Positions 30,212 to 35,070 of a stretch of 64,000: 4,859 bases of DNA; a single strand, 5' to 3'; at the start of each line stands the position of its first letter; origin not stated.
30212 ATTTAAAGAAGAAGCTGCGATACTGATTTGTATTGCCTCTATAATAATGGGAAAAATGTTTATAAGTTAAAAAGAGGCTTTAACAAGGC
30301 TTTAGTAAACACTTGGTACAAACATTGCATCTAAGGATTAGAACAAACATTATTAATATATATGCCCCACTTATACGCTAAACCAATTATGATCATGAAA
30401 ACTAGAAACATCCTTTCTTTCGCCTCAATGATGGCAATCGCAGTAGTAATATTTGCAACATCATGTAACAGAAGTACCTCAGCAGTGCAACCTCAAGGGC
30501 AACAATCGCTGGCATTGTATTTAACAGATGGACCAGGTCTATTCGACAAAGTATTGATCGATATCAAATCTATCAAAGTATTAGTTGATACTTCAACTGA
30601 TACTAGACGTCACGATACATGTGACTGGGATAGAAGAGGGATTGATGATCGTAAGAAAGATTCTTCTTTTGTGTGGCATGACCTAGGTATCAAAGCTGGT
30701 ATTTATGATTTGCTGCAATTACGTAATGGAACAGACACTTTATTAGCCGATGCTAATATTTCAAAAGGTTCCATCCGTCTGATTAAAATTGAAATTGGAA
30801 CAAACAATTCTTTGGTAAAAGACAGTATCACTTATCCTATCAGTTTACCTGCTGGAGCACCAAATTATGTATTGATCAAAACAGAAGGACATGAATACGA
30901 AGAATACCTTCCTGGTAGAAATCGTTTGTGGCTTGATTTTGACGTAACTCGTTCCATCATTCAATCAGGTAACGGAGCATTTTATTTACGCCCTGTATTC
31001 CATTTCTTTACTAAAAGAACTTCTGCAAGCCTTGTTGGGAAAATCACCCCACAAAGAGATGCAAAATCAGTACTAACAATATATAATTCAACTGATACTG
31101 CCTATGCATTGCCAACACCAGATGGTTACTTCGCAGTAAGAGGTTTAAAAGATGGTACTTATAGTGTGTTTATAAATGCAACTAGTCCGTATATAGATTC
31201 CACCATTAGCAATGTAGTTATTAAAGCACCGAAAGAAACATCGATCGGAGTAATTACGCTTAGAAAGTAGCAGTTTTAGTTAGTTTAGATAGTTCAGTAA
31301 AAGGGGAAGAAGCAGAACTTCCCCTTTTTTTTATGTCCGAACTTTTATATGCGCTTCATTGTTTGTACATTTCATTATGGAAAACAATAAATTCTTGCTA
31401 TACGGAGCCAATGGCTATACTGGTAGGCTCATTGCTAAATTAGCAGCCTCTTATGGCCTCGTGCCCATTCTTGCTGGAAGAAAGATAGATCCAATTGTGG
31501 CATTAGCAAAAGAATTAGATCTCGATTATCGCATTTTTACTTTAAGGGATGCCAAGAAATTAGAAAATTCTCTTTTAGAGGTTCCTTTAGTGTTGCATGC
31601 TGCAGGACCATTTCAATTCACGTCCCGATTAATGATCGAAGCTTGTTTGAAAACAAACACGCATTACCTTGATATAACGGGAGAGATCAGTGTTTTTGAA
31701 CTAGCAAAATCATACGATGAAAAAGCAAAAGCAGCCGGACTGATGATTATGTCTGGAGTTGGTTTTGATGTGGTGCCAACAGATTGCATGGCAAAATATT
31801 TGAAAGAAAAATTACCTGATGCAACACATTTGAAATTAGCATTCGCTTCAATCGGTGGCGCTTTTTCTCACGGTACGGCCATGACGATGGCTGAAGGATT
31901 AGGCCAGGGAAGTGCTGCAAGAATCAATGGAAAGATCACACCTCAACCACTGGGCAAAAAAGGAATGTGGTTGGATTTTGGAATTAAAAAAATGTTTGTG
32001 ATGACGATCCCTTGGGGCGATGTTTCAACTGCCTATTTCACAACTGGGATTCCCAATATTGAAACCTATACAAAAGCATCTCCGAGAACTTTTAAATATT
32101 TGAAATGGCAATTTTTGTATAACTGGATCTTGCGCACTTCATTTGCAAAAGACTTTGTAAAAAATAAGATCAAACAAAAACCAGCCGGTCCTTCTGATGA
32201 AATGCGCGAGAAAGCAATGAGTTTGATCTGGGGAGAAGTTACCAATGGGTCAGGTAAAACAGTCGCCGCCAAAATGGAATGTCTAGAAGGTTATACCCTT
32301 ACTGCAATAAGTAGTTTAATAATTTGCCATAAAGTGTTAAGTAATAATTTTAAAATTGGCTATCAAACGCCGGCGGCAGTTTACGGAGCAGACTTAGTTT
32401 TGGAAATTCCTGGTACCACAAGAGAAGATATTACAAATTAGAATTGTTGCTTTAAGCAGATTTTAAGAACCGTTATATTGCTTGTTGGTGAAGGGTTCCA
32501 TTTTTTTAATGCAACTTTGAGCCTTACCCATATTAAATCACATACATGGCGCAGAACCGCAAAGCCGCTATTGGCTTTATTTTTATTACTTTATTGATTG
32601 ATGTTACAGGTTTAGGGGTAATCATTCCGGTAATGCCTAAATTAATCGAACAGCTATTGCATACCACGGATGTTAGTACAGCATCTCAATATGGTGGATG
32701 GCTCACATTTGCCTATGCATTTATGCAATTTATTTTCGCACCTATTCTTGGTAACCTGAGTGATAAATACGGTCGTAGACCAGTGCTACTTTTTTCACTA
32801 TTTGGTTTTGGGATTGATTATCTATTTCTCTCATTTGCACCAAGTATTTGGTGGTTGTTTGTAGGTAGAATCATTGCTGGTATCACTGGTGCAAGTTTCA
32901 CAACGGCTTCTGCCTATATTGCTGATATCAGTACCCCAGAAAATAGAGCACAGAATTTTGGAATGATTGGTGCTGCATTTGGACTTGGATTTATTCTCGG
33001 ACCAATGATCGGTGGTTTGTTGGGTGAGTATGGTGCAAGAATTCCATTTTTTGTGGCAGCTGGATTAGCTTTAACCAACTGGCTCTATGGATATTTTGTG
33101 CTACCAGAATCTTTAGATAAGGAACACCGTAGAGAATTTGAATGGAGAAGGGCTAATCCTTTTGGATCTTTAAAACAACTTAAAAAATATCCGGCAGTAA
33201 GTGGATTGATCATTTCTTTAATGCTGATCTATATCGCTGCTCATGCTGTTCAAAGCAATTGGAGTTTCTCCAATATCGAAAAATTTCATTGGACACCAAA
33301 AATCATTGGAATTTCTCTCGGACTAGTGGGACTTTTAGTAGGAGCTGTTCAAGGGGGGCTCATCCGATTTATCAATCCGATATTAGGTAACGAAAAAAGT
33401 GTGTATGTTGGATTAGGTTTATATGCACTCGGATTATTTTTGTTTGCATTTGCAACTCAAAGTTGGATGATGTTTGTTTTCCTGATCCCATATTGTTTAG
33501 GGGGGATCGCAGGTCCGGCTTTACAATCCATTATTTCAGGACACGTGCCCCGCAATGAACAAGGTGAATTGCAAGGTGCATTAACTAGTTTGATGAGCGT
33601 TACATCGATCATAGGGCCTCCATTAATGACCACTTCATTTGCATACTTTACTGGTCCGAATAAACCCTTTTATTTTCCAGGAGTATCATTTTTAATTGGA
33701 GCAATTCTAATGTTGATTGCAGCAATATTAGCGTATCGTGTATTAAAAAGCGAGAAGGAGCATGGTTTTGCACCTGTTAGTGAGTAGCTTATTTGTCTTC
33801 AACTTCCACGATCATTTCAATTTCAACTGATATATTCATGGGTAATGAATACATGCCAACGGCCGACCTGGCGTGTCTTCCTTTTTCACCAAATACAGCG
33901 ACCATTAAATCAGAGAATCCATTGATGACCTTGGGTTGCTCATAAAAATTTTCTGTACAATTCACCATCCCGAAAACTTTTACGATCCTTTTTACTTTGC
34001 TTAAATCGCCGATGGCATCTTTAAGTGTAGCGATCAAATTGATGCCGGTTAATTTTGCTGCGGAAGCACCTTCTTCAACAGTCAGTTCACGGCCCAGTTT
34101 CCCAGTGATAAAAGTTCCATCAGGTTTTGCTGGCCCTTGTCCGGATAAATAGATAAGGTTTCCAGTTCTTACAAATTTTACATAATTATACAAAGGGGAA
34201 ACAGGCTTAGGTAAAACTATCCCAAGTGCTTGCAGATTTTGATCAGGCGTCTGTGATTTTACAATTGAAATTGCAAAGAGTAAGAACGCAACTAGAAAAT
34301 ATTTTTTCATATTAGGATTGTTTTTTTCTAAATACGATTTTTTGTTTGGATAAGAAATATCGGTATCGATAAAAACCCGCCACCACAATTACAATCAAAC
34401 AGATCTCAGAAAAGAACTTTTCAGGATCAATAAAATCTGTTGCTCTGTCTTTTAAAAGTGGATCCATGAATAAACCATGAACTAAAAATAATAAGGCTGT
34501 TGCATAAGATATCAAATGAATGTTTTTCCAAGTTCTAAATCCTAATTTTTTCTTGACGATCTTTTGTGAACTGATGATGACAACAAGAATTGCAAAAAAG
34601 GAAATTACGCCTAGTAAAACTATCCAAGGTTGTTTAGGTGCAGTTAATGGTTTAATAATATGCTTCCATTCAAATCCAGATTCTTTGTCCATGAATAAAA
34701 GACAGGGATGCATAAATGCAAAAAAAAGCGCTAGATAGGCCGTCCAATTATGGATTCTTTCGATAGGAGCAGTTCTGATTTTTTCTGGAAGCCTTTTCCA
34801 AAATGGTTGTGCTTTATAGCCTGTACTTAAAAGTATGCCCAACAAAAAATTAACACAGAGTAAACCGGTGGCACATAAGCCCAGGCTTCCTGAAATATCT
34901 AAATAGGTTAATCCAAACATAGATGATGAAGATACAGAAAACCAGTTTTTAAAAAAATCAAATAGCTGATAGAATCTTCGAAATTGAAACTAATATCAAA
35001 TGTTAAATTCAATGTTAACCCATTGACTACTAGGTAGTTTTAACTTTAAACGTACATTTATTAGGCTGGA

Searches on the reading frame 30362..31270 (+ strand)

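Call 39: search_protein_families(library=pfam, proteins=[window:30362-31270:+], max_evalue=0.00001)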
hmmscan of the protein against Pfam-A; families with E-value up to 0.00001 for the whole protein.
window:30362-31270:+ (302 aa): 1 family
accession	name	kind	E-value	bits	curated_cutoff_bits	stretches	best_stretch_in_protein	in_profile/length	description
PF14321.11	DUF4382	-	5.5e-16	59.5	25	1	50-211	4-136/136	Domain of unknown function (DUF4382)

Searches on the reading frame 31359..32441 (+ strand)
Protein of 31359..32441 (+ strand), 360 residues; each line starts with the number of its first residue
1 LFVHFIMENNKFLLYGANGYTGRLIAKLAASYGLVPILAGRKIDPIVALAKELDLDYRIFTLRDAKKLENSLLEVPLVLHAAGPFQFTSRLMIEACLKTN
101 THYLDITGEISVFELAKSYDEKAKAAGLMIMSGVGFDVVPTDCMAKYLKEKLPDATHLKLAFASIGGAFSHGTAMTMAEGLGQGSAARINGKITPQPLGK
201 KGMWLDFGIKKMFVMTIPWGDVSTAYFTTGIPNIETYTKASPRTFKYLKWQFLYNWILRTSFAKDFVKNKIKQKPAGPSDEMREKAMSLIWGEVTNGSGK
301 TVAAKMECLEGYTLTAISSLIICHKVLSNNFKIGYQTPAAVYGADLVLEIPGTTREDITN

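Call 39: search_protein_families(library=pfam, proteins=[window:31359-32441:+], max_evalue=0.00001)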
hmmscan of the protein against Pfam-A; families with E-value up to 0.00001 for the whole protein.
window:31359-32441:+ (360 aa): 1 family
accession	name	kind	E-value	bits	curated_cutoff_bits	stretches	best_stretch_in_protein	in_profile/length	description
PF03435.24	Sacchrp_dh_NADP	-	5.3e-09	36.9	25.1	1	13-131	2-129/129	Saccharopine dehydrogenase NADP binding domain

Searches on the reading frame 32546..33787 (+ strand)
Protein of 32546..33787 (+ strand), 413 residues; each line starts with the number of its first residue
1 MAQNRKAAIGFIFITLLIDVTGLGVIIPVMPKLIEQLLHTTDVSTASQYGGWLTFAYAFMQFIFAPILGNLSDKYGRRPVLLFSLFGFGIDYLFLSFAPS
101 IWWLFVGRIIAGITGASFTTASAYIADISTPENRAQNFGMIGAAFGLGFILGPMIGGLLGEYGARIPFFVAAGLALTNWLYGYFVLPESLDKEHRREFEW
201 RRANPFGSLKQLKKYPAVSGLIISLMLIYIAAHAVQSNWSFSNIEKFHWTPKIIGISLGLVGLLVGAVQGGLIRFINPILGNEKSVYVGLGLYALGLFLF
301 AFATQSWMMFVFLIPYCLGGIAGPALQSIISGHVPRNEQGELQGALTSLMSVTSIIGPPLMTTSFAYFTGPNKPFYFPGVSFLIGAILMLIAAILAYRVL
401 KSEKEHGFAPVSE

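Call 39: search_protein_families(library=pfam, proteins=[window:32546-33787:+], max_evalue=0.00001)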
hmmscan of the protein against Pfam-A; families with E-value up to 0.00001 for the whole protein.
window:32546-33787:+ (413 aa): 2 families
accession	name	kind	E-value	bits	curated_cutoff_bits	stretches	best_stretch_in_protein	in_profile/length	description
PF07690.21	MFS_1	-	2.8e-53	181.5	33.4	2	12-273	1-262/347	Major Facilitator Superfamily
PF00083.30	Sugar_tr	-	3.1e-18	66.3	22.3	1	41-189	34-194/452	Sugar (and other) transporter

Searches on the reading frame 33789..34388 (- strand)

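Call 31: search_protein_families(library=pfam, proteins=[window:33789-34388:-], max_evalue=0.001)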
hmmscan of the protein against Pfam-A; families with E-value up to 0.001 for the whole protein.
window:33789-34388:- (199 aa): 2 families
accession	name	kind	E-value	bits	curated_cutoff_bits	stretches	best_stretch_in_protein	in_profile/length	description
PF14588.11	YjgF_endoribonc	-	1.2e-24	87.2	35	1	51-187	3-139/148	YjgF/chorismate_mutase-like, putative endoribonuclease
PF01042.26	Ribonuc_L-PSP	-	5.5e-14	52.6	27.3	1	64-195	6-120/121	Endoribonuclease L-PSP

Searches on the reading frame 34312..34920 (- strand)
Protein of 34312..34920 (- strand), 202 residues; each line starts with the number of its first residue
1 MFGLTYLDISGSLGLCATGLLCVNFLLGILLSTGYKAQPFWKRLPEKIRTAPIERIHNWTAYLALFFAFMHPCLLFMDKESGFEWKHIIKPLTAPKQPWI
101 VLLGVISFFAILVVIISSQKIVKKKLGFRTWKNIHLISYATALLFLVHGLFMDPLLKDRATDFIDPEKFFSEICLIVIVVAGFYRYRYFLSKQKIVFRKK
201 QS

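Call 31: search_protein_families(library=pfam, proteins=[window:34312-34920:-], max_evalue=0.001)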
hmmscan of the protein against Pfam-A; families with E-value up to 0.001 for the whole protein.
window:34312-34920:- (202 aa): 1 family
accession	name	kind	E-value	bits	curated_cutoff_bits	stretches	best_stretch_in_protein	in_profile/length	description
PF01794.25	Ferric_reduct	-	1.4e-11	44.9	28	1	35-145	17-120/121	Ferric reductase like transmembrane component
